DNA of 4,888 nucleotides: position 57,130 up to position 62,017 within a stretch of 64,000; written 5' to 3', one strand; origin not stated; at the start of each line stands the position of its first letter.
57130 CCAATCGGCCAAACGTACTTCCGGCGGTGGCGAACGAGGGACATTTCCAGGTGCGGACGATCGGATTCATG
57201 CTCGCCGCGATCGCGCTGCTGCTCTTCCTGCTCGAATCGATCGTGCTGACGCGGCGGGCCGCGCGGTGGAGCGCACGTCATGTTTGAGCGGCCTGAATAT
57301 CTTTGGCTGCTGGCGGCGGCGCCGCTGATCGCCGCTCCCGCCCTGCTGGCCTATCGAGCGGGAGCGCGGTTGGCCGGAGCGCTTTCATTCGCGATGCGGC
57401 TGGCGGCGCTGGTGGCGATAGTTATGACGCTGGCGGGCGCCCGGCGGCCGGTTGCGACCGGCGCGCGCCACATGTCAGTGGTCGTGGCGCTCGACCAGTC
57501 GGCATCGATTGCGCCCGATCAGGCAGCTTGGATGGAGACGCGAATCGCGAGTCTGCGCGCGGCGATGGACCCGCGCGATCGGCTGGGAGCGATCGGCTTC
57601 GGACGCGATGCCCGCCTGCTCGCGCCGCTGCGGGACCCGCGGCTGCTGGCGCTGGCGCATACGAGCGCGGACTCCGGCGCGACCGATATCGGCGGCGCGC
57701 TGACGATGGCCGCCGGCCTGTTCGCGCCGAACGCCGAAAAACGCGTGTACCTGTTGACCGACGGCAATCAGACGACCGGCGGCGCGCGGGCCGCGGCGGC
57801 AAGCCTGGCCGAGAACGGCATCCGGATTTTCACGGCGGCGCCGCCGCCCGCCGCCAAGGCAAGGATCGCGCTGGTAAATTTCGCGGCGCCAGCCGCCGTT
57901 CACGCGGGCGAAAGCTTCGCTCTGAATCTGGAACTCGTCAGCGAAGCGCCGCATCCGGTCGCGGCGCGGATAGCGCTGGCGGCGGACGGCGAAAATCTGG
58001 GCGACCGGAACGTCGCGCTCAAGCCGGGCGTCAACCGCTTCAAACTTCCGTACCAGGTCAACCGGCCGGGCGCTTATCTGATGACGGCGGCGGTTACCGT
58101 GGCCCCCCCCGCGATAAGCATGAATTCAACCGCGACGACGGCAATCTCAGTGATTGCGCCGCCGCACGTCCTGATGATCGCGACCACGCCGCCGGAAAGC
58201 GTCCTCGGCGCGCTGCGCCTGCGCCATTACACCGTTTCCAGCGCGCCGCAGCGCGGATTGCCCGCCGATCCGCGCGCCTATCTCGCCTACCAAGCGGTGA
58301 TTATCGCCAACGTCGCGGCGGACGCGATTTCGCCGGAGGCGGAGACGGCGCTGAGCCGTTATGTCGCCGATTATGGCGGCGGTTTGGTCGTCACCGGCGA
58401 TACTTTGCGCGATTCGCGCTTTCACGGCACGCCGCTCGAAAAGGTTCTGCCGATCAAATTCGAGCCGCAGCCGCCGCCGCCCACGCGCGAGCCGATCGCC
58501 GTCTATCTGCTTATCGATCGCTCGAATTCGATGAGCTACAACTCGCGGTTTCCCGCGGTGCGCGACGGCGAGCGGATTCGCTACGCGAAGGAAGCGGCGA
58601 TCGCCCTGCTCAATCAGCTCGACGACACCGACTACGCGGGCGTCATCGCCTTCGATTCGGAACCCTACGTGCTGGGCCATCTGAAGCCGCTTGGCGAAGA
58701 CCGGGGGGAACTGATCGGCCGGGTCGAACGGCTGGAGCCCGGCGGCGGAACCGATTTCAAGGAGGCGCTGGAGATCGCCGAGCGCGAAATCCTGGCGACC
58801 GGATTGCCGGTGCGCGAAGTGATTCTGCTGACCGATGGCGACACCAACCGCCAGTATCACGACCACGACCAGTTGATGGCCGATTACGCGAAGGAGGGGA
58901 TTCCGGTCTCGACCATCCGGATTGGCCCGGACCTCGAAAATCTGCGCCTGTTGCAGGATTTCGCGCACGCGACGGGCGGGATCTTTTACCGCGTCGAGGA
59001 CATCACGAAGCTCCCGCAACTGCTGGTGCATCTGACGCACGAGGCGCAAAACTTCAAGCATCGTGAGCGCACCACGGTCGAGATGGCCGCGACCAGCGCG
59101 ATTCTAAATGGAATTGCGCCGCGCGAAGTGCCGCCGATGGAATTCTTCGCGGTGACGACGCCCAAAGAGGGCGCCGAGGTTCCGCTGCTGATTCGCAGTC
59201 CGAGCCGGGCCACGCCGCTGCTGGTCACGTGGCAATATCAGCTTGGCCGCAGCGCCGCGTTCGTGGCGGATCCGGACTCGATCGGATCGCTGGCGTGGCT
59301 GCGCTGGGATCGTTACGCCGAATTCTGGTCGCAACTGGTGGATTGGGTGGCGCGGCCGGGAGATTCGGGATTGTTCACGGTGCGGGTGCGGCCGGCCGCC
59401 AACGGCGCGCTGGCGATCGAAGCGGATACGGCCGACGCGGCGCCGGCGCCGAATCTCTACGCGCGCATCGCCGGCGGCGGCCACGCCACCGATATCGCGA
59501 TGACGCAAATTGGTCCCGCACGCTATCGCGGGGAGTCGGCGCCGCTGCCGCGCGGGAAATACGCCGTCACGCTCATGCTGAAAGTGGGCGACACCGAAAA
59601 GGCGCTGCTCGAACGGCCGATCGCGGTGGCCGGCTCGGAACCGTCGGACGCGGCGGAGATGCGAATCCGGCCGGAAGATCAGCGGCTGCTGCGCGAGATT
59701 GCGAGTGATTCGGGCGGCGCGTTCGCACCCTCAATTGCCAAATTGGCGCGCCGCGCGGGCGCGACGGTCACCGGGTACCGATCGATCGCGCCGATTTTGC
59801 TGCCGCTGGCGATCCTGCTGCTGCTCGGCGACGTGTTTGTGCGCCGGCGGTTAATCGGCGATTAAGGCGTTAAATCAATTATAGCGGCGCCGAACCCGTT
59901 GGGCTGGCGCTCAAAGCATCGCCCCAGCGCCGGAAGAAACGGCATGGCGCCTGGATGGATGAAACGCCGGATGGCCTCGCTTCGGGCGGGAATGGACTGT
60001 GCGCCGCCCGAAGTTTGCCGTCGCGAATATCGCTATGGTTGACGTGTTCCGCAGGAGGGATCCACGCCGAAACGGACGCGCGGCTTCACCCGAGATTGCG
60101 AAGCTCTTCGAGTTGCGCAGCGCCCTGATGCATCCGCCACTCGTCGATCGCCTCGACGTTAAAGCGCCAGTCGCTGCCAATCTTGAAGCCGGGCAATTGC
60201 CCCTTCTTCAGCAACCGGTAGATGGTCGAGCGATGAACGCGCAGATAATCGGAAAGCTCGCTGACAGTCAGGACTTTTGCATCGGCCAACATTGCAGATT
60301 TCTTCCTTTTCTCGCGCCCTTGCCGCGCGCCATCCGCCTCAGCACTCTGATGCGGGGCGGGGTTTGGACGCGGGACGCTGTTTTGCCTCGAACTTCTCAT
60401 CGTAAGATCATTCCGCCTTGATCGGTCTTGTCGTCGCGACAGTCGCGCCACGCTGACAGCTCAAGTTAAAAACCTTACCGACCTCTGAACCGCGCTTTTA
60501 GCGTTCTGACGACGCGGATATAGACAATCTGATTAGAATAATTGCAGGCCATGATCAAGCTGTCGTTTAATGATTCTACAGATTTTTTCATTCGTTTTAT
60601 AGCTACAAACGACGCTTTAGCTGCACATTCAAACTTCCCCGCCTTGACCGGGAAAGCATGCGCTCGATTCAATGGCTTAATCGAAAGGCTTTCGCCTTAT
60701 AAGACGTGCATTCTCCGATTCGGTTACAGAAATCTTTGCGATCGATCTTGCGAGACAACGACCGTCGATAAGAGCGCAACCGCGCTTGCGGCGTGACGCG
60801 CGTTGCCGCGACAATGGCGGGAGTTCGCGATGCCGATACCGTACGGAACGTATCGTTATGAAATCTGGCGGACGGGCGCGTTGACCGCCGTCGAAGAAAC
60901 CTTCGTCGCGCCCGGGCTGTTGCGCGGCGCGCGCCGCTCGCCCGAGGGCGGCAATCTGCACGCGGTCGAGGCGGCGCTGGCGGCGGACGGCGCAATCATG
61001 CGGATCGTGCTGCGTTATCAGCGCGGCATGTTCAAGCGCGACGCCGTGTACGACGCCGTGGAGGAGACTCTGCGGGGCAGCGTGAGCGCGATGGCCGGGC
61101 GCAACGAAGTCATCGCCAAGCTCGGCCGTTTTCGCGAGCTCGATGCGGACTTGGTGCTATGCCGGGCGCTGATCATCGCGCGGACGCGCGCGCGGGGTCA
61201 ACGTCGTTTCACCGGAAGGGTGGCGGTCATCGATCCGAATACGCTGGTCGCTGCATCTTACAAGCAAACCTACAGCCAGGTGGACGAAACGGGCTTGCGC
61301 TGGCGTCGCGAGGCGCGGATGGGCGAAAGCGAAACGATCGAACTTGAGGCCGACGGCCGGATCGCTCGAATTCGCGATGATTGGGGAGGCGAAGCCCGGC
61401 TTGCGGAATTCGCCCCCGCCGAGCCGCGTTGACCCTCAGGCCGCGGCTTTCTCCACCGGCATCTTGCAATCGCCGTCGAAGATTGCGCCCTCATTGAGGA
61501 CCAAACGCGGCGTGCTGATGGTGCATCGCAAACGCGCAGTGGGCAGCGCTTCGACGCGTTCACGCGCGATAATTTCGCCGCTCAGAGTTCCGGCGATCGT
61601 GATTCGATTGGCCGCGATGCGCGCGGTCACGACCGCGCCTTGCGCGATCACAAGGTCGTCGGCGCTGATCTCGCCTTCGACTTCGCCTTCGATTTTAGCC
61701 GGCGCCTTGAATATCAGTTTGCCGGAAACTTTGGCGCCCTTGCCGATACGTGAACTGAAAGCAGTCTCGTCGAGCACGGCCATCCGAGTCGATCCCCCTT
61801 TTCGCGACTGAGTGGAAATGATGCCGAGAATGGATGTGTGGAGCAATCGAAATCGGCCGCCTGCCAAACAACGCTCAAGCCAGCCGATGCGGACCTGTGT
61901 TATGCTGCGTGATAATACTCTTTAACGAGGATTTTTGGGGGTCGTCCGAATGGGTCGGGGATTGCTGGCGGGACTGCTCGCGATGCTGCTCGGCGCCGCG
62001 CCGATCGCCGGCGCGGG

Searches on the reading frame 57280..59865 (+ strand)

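Call 6: search_protein_families(library=pfam, proteins=[window:57280-59865:+], max_evalue=0.01)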
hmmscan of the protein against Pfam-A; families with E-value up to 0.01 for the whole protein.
window:57280-59865:+ (861 aa): 4 families
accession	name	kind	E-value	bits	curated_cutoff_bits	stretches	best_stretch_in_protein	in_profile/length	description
PF13519.12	VWA_2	-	4.7e-27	95.2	27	2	408-520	1-106/107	von Willebrand factor type A domain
PF00092.34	VWA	-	5.5e-25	89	23.8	2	408-581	2-171/174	von Willebrand factor type A domain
PF07090.17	GATase1_like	-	1.2e-08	35.3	27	1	602-691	159-246/247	Putative glutamine amidotransferase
PF05762.20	VWA_CoxE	-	1e-06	28.8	26.4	0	62-194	54-193/222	VWA domain containing CoxE-like protein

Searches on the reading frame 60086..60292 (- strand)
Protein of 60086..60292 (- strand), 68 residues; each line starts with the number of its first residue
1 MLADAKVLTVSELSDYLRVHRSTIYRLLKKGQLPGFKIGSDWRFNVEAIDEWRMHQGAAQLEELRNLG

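Call 6: search_protein_families(library=pfam, proteins=[window:60086-60292:-], max_evalue=0.01)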
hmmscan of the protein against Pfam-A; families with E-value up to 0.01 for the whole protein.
window:60086-60292:- (68 aa): 8 families
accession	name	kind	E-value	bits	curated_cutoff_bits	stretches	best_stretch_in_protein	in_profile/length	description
PF12728.13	HTH_17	-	7.7e-17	61.7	27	1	7-53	1-47/51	Helix-turn-helix domain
PF13384.12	HTH_23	-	0.00014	22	24.6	1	5-29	16-39/50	Homeodomain-like domain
PF01022.26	HTH_5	-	0.001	19.4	22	1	1-30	10-38/47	Bacterial regulatory protein, arsR family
PF08279.18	HTH_11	-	0.0015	18.8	25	1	6-29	14-37/55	HTH domain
PF09339.16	HTH_IclR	-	0.002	18.3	22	1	7-29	18-40/52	IclR helix-turn-helix domain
PF13338.12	AbiEi_4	-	0.0052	17.3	25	0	7-33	13-38/49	Transcriptional regulator, AbiEi antitoxin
PF13551.12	HTH_29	-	0.0055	17.2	28.1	1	2-29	7-34/64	Winged helix-turn helix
PF13936.12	HTH_38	-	0.008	16.3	27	0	10-30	23-43/44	Helix-turn-helix domain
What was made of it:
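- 60086..60292 (-): HTH2: 68-aa paralog of HTH1. HTH_17 at 7.7e-17 (call 6).
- Checked: HTH2 is 60086-60292 (-) and scores 7.7e-17 (call 6).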

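Call 47: search_protein_families(library=ncbifam, proteins=[window:60086-60292:-], max_evalue=0.001)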
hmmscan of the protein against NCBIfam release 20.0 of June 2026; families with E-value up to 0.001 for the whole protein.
window:60086-60292:- (68 aa): 3 families
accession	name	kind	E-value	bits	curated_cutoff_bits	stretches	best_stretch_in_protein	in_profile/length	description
NF047737.1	antiphage_MADS1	equivalog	3.2e-17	62.5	80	1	6-52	2-48/49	methylation-associated defense system helix-turn-helix domain-containing protein MAD1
TIGR01764.1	excise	domain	1.5e-15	57.3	28.8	1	8-52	2-46/49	excisionase family DNA-binding protein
NF038291.1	rep_pAB02_ORF2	subfamily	9.8e-05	22.8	85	1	7-34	2-29/172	plasmid replication DNA-binding protein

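Call 72: search_protein_families(library=padloc, proteins=[window:60086-60292:-], max_evalue=0.01)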
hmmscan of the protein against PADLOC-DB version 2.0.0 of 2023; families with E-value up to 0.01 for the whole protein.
window:60086-60292:- (68 aa): 2 families
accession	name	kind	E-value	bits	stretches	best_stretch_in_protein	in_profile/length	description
PDLC04133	mad1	-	3.4e-10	38.1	1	5-53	3-51/60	mads_1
PDLC01457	WYL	-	0.0026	15.4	1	1-41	12-52/229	"CAS-I,CAS-II,CAS-III,CAS-IV,CAS-V,CAS-VI; associated_signaling"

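Call 73: search_protein_families(library=phrogs, proteins=[window:60086-60292:-], max_evalue=0.001)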
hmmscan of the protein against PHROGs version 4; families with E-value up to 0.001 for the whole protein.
window:60086-60292:- (68 aa): 10 families
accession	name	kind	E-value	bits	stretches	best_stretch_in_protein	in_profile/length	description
phrog_66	-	integration and excision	1.3e-11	45.8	1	4-62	90-149/412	excisionase and transcriptional regulator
phrog_10045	-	DNA, RNA and nucleotide metabolism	1.1e-10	42.2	1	5-50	18-64/74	HTH DNA binding protein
phrog_15534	-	DNA, RNA and nucleotide metabolism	8.7e-08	33.6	1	4-53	40-88/93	HTH DNA binding protein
phrog_1840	-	integration and excision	4.9e-07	31.2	1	7-53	6-53/90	excisionase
phrog_6401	-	DNA, RNA and nucleotide metabolism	6.9e-07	30.1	1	2-58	4-61/64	DNA binding protein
phrog_7338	-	unknown function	1.3e-06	29.5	1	4-55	27-79/87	-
phrog_57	-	head and packaging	3.8e-06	27.9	1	3-63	8-69/199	terminase small subunit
phrog_668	-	DNA, RNA and nucleotide metabolism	0.00032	21.4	1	6-56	62-113/181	HTH DNA binding protein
phrog_25262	-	unknown function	0.00037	21.4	1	5-63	32-91/106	-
phrog_25665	-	integration and excision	0.00091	20.4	1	13-61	31-79/93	excisionase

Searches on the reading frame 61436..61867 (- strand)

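Call 6: search_protein_families(library=pfam, proteins=[window:61436-61867:-], max_evalue=0.01)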
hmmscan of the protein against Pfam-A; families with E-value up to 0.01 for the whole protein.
window:61436-61867:- (143 aa): 1 family
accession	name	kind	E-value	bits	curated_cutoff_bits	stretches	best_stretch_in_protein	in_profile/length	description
PF04519.19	Bactofilin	-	8.2e-24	84.1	27.9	1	40-135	2-98/98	Polymer-forming cytoskeletal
